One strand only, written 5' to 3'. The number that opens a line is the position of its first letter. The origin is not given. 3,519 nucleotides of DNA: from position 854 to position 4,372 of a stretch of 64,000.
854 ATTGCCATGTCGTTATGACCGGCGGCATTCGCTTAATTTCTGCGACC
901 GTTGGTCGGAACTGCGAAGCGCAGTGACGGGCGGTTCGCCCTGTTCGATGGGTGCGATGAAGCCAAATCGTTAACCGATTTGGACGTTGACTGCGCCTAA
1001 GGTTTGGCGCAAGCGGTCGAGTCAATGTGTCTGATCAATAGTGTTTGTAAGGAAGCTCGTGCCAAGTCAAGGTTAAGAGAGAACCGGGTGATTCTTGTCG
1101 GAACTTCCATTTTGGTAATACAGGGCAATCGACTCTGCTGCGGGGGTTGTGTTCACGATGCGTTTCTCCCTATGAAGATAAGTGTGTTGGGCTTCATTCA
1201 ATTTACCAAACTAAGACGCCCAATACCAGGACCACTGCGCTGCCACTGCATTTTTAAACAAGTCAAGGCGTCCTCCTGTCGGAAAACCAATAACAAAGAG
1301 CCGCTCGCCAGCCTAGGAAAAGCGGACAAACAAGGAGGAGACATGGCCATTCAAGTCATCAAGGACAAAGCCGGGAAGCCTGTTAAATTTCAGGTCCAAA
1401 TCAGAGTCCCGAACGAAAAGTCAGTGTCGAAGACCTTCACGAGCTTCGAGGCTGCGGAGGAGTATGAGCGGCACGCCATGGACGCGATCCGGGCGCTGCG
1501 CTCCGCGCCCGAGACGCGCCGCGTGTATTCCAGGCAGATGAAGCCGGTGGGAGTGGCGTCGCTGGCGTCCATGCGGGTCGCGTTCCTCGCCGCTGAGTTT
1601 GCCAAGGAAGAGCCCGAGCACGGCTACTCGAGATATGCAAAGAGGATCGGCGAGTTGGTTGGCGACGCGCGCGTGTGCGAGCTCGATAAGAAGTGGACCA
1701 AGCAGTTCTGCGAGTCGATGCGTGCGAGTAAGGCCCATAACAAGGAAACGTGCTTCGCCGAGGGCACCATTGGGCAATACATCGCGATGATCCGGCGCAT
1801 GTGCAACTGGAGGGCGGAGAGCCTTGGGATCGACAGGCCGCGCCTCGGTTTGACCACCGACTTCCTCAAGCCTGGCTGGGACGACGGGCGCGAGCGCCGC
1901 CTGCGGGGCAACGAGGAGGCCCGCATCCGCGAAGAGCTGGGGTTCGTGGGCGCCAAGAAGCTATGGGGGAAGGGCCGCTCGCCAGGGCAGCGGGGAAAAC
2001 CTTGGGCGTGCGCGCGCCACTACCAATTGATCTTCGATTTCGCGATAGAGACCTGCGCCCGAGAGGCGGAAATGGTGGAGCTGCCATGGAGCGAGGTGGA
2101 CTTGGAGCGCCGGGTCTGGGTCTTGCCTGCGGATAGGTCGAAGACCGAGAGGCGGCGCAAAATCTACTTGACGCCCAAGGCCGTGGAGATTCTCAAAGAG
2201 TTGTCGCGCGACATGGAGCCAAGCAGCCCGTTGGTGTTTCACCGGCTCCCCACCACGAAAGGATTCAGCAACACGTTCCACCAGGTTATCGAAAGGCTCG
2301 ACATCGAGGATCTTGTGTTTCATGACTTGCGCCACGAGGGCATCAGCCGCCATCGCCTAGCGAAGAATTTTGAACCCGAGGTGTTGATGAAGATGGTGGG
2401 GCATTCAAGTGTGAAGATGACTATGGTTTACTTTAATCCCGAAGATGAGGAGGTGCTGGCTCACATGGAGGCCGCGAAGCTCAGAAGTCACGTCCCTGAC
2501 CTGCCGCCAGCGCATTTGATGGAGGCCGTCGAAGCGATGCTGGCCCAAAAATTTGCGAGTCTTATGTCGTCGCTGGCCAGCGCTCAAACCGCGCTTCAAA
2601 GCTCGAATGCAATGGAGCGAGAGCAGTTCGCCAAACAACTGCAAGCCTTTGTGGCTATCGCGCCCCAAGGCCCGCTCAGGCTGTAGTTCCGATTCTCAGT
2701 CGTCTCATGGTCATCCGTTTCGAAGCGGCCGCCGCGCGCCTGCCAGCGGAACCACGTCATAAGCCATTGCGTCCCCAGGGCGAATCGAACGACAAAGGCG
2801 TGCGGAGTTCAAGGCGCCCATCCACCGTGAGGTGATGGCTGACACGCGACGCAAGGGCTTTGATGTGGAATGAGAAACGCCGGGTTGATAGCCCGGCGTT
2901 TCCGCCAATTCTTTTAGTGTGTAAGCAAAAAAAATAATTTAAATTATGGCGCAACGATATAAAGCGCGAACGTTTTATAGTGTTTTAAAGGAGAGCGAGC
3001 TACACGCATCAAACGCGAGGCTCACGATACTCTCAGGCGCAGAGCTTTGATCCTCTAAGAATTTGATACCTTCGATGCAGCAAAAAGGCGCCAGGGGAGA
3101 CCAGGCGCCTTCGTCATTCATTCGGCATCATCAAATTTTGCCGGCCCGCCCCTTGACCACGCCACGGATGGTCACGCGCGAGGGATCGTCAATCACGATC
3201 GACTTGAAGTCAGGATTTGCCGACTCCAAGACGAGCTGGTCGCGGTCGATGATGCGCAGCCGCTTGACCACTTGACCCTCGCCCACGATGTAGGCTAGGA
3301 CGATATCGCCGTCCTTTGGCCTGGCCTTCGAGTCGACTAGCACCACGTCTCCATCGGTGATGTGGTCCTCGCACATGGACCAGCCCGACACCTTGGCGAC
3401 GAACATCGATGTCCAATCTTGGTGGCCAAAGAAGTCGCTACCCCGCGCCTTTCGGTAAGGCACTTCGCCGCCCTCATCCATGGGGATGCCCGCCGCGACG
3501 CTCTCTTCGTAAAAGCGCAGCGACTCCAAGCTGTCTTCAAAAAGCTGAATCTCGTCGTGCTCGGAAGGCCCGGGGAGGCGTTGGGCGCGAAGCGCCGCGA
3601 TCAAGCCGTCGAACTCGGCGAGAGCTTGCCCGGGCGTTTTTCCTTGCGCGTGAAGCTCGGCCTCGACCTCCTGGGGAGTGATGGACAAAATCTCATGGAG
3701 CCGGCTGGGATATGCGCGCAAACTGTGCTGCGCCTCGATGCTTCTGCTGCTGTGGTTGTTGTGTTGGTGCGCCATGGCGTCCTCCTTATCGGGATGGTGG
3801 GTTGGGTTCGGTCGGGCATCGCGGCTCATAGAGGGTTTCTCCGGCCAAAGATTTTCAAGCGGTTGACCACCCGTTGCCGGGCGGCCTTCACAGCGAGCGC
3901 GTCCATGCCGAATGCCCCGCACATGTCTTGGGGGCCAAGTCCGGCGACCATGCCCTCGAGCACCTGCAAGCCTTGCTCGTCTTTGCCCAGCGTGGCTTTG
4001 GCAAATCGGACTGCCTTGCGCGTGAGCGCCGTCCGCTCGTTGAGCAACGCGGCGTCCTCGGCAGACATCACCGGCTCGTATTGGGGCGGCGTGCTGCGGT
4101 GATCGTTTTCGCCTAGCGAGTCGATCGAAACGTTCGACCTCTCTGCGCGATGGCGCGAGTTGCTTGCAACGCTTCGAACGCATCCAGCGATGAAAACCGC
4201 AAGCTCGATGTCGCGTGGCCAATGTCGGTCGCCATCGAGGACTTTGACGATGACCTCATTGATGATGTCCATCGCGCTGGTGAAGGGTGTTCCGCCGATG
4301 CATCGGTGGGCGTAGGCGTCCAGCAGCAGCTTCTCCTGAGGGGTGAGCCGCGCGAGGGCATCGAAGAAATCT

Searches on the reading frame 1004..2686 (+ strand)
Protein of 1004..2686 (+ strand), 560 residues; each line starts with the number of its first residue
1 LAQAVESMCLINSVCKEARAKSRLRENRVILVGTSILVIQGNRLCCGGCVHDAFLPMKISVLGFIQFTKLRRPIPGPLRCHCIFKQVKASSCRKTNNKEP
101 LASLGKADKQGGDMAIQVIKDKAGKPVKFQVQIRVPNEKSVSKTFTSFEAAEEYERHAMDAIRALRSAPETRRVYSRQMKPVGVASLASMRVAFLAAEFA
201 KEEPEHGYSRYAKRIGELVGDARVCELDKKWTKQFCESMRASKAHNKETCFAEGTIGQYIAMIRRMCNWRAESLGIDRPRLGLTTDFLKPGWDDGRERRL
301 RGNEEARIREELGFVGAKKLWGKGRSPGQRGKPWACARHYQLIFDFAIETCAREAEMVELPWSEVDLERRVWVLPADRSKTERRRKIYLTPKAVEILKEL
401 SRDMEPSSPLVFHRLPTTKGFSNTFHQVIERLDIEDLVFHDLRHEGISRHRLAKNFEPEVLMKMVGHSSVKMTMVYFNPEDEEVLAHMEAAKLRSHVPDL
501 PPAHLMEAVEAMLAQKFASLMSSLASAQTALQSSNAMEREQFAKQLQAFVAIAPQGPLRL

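Call 38: search_protein_families(library=pfam, proteins=[window:1004-2686:+], max_evalue=0.001)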
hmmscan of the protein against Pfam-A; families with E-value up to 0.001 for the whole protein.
window:1004-2686:+ (560 aa): 1 family
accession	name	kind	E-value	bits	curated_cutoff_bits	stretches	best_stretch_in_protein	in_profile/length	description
PF00589.27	Phage_integrase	-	5.1e-21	75.6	27.1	1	339-482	23-171/172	Phage integrase family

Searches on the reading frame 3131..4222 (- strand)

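Call 38: search_protein_families(library=pfam, proteins=[window:3131-4222:-], max_evalue=0.001)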
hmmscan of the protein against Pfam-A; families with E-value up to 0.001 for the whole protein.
window:3131-4222:- (363 aa): 1 family
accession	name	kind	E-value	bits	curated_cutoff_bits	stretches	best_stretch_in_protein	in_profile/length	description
PF00717.28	Peptidase_S24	-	4.1e-18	65.6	23.3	1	238-356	3-115/116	Peptidase S24-like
